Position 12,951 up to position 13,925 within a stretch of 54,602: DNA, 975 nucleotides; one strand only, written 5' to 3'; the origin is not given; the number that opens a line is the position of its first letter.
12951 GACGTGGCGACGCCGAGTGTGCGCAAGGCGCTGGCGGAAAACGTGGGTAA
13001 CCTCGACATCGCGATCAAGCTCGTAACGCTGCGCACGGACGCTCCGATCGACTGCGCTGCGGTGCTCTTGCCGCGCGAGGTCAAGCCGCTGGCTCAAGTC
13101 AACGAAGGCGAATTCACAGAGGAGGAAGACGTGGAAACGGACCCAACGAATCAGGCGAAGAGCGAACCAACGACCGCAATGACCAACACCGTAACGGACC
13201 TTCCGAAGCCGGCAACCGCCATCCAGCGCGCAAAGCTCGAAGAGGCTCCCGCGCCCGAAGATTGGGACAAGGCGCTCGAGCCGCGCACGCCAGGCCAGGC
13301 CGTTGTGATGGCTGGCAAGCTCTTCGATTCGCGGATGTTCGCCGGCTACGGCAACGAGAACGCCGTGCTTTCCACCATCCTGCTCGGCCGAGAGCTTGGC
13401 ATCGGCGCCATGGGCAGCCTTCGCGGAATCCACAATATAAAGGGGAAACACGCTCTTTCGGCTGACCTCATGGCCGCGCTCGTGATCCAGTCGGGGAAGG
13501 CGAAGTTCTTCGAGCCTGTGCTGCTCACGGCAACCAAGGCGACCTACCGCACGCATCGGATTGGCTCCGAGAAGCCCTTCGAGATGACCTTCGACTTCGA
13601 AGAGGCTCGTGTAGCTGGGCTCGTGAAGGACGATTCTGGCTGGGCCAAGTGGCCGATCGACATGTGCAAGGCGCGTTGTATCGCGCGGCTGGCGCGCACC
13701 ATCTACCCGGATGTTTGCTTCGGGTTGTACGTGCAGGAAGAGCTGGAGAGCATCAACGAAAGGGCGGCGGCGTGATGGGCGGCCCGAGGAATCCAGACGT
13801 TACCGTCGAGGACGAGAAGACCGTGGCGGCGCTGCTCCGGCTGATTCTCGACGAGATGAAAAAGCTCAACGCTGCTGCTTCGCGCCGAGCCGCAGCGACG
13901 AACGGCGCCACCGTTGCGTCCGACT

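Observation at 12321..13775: Single polypeptide combining a FEN-type 5'-3' exonuclease with a RecT-like annealase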

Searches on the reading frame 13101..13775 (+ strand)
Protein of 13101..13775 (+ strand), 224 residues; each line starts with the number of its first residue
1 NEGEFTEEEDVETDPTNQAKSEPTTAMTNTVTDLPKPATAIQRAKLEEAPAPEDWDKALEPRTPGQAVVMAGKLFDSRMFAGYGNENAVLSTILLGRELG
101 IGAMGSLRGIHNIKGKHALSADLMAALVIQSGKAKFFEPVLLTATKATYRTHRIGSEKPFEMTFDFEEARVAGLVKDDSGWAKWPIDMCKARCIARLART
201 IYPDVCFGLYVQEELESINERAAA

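Call 3: search_protein_families(library=pfam, proteins=[window:13101-13775:+], max_evalue=1)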
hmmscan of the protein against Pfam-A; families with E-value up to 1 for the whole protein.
window:13101-13775:+ (224 aa): 1 family
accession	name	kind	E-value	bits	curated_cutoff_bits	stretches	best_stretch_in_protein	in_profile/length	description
PF03837.19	RecT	-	9.3e-05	22.5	24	1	147-221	116-193/198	RecT family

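Call 4: search_protein_families(library=phrogs, proteins=[window:13101-13775:+], max_evalue=0.1)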
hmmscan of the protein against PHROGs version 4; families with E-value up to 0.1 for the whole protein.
window:13101-13775:+ (224 aa): 4 families
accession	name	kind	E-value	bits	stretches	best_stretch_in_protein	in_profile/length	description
phrog_4171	-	DNA, RNA and nucleotide metabolism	3.6e-12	47.6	1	91-221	69-215/392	RecT-like ssDNA annealing protein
phrog_561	-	DNA, RNA and nucleotide metabolism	3.5e-11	44.2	1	106-221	346-474/633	RecT-like ssDNA annealing protein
phrog_252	-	DNA, RNA and nucleotide metabolism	0.0093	16.5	1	146-222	112-187/263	Bet-like ssDNA annealing protein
phrog_10056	-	DNA, RNA and nucleotide metabolism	0.018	15.5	1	147-221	122-192/302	RecT-like ssDNA annealing protein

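Call 21: search_dna_similar(query=window:13221-13772:+, collection=phages, mode=protein, max_evalue=0.001, max_rows=30)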
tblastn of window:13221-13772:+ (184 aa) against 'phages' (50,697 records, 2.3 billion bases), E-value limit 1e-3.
Records with a match: 264; places in all: 264; records where one place covers at least 80% of the query: 206.
Best place of each record, by identity: <60% 264.
By first word of the organism name: Salinibacter 185; Gordonia 40; Microbacterium 10; Burkholderia 6; Propionibacterium 5; Arthrobacter 5; Bacteriophage 2; Komagataeibacter 2; Rhodococcus 2; Verrucomicrobia 2; and 5 more.
By host as written in the record: Salinibacter ruber M8 185; Gordonia terrae 3612 32; Microbacterium foliorum NRRL B-24224 6; Gordonia terrae CAG3 6; Propionibacterium freudenreichii TL110 5; Microbacterium foliorum NRRL B-24224 SEA 4; Burkholderia sp. 3; - 3; and 16 more.
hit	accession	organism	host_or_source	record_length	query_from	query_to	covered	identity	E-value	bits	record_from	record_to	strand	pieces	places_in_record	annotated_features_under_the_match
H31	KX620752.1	Propionibacterium phage E1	Propionibacterium freudenreichii TL110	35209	9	182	95%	32.6%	5e-6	52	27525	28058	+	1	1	38: RecT-like ssDNA binding protein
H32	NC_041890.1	Propionibacterium phage Anatole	Propionibacterium freudenreichii TL110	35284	9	182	95%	32.6%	5e-6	52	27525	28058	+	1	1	38: RecT-like ssDNA annealing protein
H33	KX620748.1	Propionibacterium phage Anatole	Propionibacterium freudenreichii TL110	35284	9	182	95%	32.6%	5e-6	52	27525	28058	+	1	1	38: RecT-like ssDNA binding protein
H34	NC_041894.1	Propionibacterium phage E6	Propionibacterium freudenreichii TL110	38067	9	182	95%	32.6%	5e-6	52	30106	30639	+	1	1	42: RecT-like ssDNA annealing protein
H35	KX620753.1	Propionibacterium phage E6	Propionibacterium freudenreichii TL110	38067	9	182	95%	32.6%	5e-6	52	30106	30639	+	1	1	42: RecT-like ssDNA binding protein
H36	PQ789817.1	Burkholderia phage vB_E177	Burkholderia sp.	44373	19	178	87%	32.5%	1e-10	65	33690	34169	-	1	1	hypothetical protein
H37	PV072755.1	Burkholderia phage vB_E169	Burkholderia sp.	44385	19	178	87%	32.5%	1e-10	65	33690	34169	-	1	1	hypothetical protein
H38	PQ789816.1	Burkholderia phage vB_E159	Burkholderia sp.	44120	19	178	87%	32.5%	1e-10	65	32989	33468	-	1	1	hypothetical protein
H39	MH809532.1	Burkholderia phage phiE131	Burkholderia thailandensis E131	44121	19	178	87%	32.5%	1e-10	65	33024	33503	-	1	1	hypothetical protein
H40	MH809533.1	Burkholderia phage phiE058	Burkholderia thailandensis E058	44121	19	178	87%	32.5%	1e-10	65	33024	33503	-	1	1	hypothetical protein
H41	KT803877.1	Burkholderia phage PE067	Burkholderia thailandensis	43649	19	178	87%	32.5%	2e-10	64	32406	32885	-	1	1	transcriptional regulator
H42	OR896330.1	Salinibacter phage 7_9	Salinibacter ruber M8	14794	10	182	94%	29.8%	3e-13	72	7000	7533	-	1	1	7_9_12: hypothetical protein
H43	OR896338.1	Salinibacter phage 8_2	Salinibacter ruber M8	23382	10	182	94%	29.8%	3e-13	72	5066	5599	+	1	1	8_2_13: hypothetical protein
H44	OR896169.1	Salinibacter phage 10_7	Salinibacter ruber M8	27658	10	182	94%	29.8%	3e-13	72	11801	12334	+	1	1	10_7_21: hypothetical protein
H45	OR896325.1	Salinibacter phage 7_4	Salinibacter ruber M8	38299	10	182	94%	29.8%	3e-13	72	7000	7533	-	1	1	7_4_13: hypothetical protein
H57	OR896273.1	Salinibacter phage 4_10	Salinibacter ruber M8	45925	10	182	94%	29.8%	3e-13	72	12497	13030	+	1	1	4_10_19: hypothetical protein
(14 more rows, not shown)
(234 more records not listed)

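Call 23: get_annotated_region(hit=H57, flank=4000)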
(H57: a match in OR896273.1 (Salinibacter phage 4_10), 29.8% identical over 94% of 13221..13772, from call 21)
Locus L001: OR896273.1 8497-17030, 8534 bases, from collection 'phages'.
description: Salinibacter phage 4_10, partial genome.
organism: Salinibacter phage 4_10 (NCBI taxid 3113490)
taxonomy: Viruses
host: Salinibacter ruber M8; source: hypersaline water samples from Es Trenc saltern; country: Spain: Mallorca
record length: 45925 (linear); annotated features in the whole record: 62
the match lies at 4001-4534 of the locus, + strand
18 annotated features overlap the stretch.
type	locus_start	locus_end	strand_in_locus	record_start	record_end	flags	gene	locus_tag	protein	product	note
CDS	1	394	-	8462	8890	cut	4_10_8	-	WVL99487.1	hypothetical protein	-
CDS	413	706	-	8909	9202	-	4_10_9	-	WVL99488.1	hypothetical protein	-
CDS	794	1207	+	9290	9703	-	4_10_10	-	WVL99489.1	hypothetical protein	-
CDS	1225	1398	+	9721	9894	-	4_10_11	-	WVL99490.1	hypothetical protein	-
CDS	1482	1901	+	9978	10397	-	4_10_12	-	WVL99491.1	hypothetical protein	-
CDS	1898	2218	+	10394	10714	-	4_10_13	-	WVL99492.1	hypothetical protein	-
CDS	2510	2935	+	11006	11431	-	4_10_14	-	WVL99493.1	hypothetical protein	-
CDS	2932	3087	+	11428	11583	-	4_10_15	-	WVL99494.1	hypothetical protein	-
CDS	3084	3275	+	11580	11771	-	4_10_16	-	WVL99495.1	hypothetical protein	-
CDS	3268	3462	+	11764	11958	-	4_10_17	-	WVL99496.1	hypothetical protein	-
CDS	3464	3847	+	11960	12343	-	4_10_18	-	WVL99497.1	hypothetical protein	-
CDS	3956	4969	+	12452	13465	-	4_10_19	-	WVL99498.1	hypothetical protein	-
CDS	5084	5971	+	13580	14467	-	4_10_20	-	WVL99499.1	hypothetical protein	-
CDS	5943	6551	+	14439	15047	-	4_10_21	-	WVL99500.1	hypothetical protein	-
CDS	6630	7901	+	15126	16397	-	4_10_22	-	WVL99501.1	hypothetical protein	-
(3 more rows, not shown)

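Call 24: get_annotated_region(hit=H39, flank=4000)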
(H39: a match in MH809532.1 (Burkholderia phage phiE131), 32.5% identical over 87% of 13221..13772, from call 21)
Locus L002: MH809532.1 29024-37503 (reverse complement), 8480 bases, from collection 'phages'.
description: Burkholderia phage phiE131, complete genome.
organism: Burkholderia phage phiE131 (NCBI taxid 2321388)
taxonomy: Viruses; Duplodnaviria; Heunggongvirae; Uroviricota; Caudoviricetes
host: Burkholderia thailandensis E131; source: -; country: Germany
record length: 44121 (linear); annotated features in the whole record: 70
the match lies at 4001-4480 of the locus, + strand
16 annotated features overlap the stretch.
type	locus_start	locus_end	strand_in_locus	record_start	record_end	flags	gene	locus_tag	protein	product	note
CDS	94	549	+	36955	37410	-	-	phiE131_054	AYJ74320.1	hypothetical protein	GP054; Unknown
CDS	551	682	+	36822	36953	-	-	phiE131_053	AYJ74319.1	hypothetical protein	GP053; Unknown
CDS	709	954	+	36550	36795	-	-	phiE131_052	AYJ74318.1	hypothetical protein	GP052; Unknown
CDS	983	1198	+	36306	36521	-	-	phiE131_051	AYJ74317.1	hypothetical protein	GP051; Unknown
CDS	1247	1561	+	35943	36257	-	-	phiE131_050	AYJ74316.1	hypothetical protein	GP050; Unknown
CDS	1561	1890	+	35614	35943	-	-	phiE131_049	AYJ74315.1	hypothetical protein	GP049; Unknown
CDS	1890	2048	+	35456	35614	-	-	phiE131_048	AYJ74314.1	hypothetical protein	GP048; Phage membrane protein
CDS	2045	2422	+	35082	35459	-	-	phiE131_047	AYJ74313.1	hypothetical protein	GP047; Unknown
CDS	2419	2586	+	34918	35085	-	-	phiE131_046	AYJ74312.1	hypothetical protein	GP046; Phage membrane protein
CDS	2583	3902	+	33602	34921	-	-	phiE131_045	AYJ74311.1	hypothetical protein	GP045; Unknown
CDS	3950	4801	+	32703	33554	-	-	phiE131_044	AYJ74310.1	hypothetical protein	GP044; Transcriptional regulator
CDS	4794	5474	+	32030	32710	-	-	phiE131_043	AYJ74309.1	hypothetical protein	GP043; YqaJ-like viral recombinase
CDS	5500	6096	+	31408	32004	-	-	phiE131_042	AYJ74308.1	hypothetical protein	GP042; Unknown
CDS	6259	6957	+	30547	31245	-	-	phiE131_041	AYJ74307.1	hypothetical protein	GP041; Adenine-specific methyltransferase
CDS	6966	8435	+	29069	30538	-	-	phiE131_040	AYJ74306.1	hypothetical protein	GP040; XRE family transcriptional regulator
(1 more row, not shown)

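Call 33: search_solved_structures(query=window:13221-13772:+, max_evalue=10, show_alignments=2)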
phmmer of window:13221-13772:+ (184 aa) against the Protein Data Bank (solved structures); distinct sequences matched with E-value up to 10: 1.
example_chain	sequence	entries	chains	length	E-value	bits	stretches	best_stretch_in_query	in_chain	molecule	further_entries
2cf2_C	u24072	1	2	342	0.93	12.3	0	90-112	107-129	FATTY ACID SYNTHASE, DH DOMAIN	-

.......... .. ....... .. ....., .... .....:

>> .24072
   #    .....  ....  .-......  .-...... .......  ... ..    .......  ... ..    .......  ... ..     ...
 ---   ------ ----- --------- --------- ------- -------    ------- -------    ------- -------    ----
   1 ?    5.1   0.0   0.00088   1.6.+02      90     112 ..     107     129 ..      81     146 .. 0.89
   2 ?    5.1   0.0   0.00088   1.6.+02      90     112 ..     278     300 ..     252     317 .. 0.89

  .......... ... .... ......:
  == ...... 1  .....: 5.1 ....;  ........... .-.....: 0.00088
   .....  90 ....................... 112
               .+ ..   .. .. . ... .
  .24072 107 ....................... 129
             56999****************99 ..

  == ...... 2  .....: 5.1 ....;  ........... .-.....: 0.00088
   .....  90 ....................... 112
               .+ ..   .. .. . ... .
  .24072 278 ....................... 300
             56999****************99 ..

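Call 37: search_protein_families(library=pfam, proteins=[L001:3956-4969:+, L001:5084-5971:+], max_evalue=0.01)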
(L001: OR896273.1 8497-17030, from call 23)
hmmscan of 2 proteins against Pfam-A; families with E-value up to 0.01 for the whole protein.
L001:3956-4969:+ (337 aa): 1 family
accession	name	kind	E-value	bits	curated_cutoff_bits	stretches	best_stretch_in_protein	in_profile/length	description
PF03837.19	RecT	-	5.1e-07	29.9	24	1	103-190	100-191/198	RecT family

L001:5084-5971:+ (295 aa): 7 families
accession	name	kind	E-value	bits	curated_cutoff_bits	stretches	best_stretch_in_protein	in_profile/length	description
PF13730.12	HTH_36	-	3.5e-10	40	25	1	18-68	6-55/55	Helix-turn-helix domain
PF00392.27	GntR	-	1.5e-05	25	27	1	32-72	18-58/64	Bacterial regulatory proteins, gntR family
PF09339.16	HTH_IclR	-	8.2e-05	22.7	22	1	36-70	16-50/52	IclR helix-turn-helix domain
PF12802.13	MarR_2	-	0.00024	21.6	27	1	37-78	20-59/61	MarR family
PF13551.12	HTH_29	-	0.0018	18.7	28.1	1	37-75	13-49/64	Winged helix-turn helix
PF13412.12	HTH_24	-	0.0028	17.6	21.9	1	35-67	14-46/48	Winged helix-turn-helix DNA-binding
PF13545.12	HTH_Crp_2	-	0.0062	16.9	27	0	40-71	24-55/70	Crp-like helix-turn-helix domain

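Call 41: predict_structure(alignment_id=A2)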
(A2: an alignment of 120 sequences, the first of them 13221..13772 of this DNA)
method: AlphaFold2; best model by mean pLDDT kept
length: 184 residues; sequences in the alignment: 120
mean_pLDDT: 91.5   pTM: 0.81
mean pLDDT of the five models: 91.5, 89.9, 89.5, 89.4, 89.1
residues with pLDDT >= 90: 148; 70-90: 23; 50-70: 10; < 50: 3
segments of 3 or more residues with pLDDT < 50: 1-3
pLDDT, mean of each block of 10 residues (from residue 1): 54 77 95 96 95 94 96 94 97 98 99 98 98 95 98 98 87 81 86
secondary structure, 60 per line:
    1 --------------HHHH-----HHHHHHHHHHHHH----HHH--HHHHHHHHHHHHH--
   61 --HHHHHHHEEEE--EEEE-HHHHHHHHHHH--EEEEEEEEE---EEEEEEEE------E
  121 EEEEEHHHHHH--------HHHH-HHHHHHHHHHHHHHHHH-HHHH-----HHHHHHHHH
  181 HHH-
elements in order: H15-18 H24-36 H46-58 H63-69 E70-73 E76-79 H81-91 E94-102 E106-113 E120-125 H126-131 H140-143 H145-161 H163-166 H172-183

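Call 44: fold_search(model_id=the predicted structure, library=pdb)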
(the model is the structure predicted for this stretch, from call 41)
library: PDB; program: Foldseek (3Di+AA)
matches with E <= 10: 497; with E <= 0.001: 1
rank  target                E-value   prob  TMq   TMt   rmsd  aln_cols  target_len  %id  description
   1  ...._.                1.7e-04  1.00  0.52  0.58   5.0       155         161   15  Bacteriophage Lambda Red-Beta N-terminal domain helical assembly in complex with dsDNA (released 2022-10-05)
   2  9e4w_B                1.1e-01  0.94  0.29  0.50   6.1        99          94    9  Structure of Bacillus phage SPO1 anti-CBASS 4 (Acb4) in complex with 3'3'-cGAMP (released 2025-01-29)
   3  9e4w_G                1.9e-01  0.92  0.28  0.49   5.5        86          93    7  Structure of Bacillus phage SPO1 anti-CBASS 4 (Acb4) in complex with 3'3'-cGAMP (released 2025-01-29)
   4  9e4w_S                2.1e-01  0.66  0.23  0.40   6.0        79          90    8  Structure of Bacillus phage SPO1 anti-CBASS 4 (Acb4) in complex with 3'3'-cGAMP (released 2025-01-29)
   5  9e4w_N                2.3e-01  0.87  0.27  0.50   5.8        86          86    6  Structure of Bacillus phage SPO1 anti-CBASS 4 (Acb4) in complex with 3'3'-cGAMP (released 2025-01-29)
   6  9e4w_K                2.4e-01  0.84  0.28  0.48   6.1        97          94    9  Structure of Bacillus phage SPO1 anti-CBASS 4 (Acb4) in complex with 3'3'-cGAMP (released 2025-01-29)
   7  9e4w_M                2.4e-01  0.63  0.25  0.43   6.2        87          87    7  Structure of Bacillus phage SPO1 anti-CBASS 4 (Acb4) in complex with 3'3'-cGAMP (released 2025-01-29)
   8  9e4w_O                2.4e-01  0.47  0.18  0.35   8.0        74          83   11  Structure of Bacillus phage SPO1 anti-CBASS 4 (Acb4) in complex with 3'3'-cGAMP (released 2025-01-29)
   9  9e4w_D                2.6e-01  0.84  0.29  0.50   6.1        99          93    9  Structure of Bacillus phage SPO1 anti-CBASS 4 (Acb4) in complex with 3'3'-cGAMP (released 2025-01-29)
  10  8gdw_AAA              2.6e-01  0.18  0.17  0.25   8.1        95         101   19  Crystal structure of Domain Related to Iron (DRI) from cyanobacteria (released 2024-03-13)
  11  9e4w_T                3.0e-01  0.80  0.29  0.50   6.0        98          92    9  Structure of Bacillus phage SPO1 anti-CBASS 4 (Acb4) in complex with 3'3'-cGAMP (released 2025-01-29)
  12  8fm6_A                3.4e-01  0.18  0.19  0.27   7.5        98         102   15  Dri1 hemoprotein variant H21A with a zinc-mirror heme site (released 2024-04-24)
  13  9asm_B                3.4e-01  0.13  0.17  0.14  19.5       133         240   14  Human Drosha and DGCR8 in complex with Pri-let-7f1 (released 2024-09-04)
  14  9e4w_A                3.6e-01  0.77  0.29  0.49   6.1        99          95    9  Structure of Bacillus phage SPO1 anti-CBASS 4 (Acb4) in complex with 3'3'-cGAMP (released 2025-01-29)
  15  8zxr_A                4.6e-01  0.16  0.17  0.27   7.1        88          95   17  Crystal structure of Ssr1698 in complex with heme c (released 2024-12-25)
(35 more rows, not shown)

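Call 54: find_related_loci(query=A4, collection=viral_contigs, flank=6000)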
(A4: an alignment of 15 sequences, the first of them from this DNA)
Query A4 (180 aa) in viral_contigs; peptide patterns used: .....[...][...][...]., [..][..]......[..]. (x = any residue, [..] = any of these).
242 stretches matched a pattern; 215 encode a relative of the query (tblastn E <= 1e-3); the best 80 are kept; 80 distinct loci.
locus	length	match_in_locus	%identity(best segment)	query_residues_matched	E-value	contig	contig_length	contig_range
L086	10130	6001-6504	70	10-173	3e-80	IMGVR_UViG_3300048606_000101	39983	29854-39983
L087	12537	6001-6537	54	5-179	1e-57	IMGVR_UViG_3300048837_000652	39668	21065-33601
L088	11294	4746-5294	52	5-180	1e-56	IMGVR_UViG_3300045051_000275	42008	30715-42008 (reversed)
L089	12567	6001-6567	47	5-178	4e-54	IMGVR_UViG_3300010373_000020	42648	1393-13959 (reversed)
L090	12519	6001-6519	50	6-179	2e-52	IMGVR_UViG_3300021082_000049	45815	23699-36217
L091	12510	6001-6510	49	7-176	4e-52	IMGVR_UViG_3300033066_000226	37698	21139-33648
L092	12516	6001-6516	50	7-179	9e-52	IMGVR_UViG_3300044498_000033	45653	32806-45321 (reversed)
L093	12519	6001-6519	49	7-179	9e-52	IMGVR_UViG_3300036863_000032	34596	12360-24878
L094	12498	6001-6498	51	7-173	5e-52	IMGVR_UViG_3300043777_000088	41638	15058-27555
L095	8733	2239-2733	53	7-171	1e-51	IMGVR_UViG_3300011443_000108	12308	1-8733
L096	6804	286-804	49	5-169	2e-51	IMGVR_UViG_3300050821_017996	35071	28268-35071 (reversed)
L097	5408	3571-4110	48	7-180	3e-51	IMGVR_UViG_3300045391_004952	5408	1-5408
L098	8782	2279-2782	48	4-172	3e-51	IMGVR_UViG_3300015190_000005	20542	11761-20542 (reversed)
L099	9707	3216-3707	52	11-174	1e-50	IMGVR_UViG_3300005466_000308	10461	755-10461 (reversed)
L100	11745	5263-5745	52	10-171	7e-50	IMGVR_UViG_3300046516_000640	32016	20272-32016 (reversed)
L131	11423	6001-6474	42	10-166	9e-32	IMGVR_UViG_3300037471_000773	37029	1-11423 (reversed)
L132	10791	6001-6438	43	26-175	3e-31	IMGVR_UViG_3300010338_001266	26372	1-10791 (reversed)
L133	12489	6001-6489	41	10-171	5e-31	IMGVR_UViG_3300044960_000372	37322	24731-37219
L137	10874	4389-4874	43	10-172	1e-27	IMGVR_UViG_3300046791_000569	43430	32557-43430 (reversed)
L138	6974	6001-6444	38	26-177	4e-27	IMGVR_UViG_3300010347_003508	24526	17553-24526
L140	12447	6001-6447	38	26-175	3e-26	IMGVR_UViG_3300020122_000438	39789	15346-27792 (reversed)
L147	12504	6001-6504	33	6-180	2e-25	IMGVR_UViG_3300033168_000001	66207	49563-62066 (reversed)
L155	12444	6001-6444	38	25-173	3e-24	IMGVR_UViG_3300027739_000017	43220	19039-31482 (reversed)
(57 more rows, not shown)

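Call 55: search_solved_structures(query=A4, max_evalue=10, show_alignments=2)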
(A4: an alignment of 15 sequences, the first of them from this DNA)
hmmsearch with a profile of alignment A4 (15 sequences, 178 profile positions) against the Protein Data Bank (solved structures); distinct sequences matched with E-value up to 10: 6.
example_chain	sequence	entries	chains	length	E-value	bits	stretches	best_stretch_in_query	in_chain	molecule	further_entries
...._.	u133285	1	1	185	0.0096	18.6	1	95-174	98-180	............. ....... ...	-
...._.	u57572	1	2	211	0.65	12.7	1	110-154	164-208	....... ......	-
3asy_A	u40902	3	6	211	0.65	12.7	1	110-154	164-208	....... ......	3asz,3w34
8k0e_A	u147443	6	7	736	0.88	12.2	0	122-163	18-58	Prolyl 3-hydroxylase 1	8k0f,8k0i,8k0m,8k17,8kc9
4ov6_B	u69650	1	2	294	1.7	11.3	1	43-78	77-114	Proprotein convertase subtilisin/kexin type 9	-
10sb_B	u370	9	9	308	1.9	11.2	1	43-78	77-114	Proprotein convertase subtilisin/kexin type 9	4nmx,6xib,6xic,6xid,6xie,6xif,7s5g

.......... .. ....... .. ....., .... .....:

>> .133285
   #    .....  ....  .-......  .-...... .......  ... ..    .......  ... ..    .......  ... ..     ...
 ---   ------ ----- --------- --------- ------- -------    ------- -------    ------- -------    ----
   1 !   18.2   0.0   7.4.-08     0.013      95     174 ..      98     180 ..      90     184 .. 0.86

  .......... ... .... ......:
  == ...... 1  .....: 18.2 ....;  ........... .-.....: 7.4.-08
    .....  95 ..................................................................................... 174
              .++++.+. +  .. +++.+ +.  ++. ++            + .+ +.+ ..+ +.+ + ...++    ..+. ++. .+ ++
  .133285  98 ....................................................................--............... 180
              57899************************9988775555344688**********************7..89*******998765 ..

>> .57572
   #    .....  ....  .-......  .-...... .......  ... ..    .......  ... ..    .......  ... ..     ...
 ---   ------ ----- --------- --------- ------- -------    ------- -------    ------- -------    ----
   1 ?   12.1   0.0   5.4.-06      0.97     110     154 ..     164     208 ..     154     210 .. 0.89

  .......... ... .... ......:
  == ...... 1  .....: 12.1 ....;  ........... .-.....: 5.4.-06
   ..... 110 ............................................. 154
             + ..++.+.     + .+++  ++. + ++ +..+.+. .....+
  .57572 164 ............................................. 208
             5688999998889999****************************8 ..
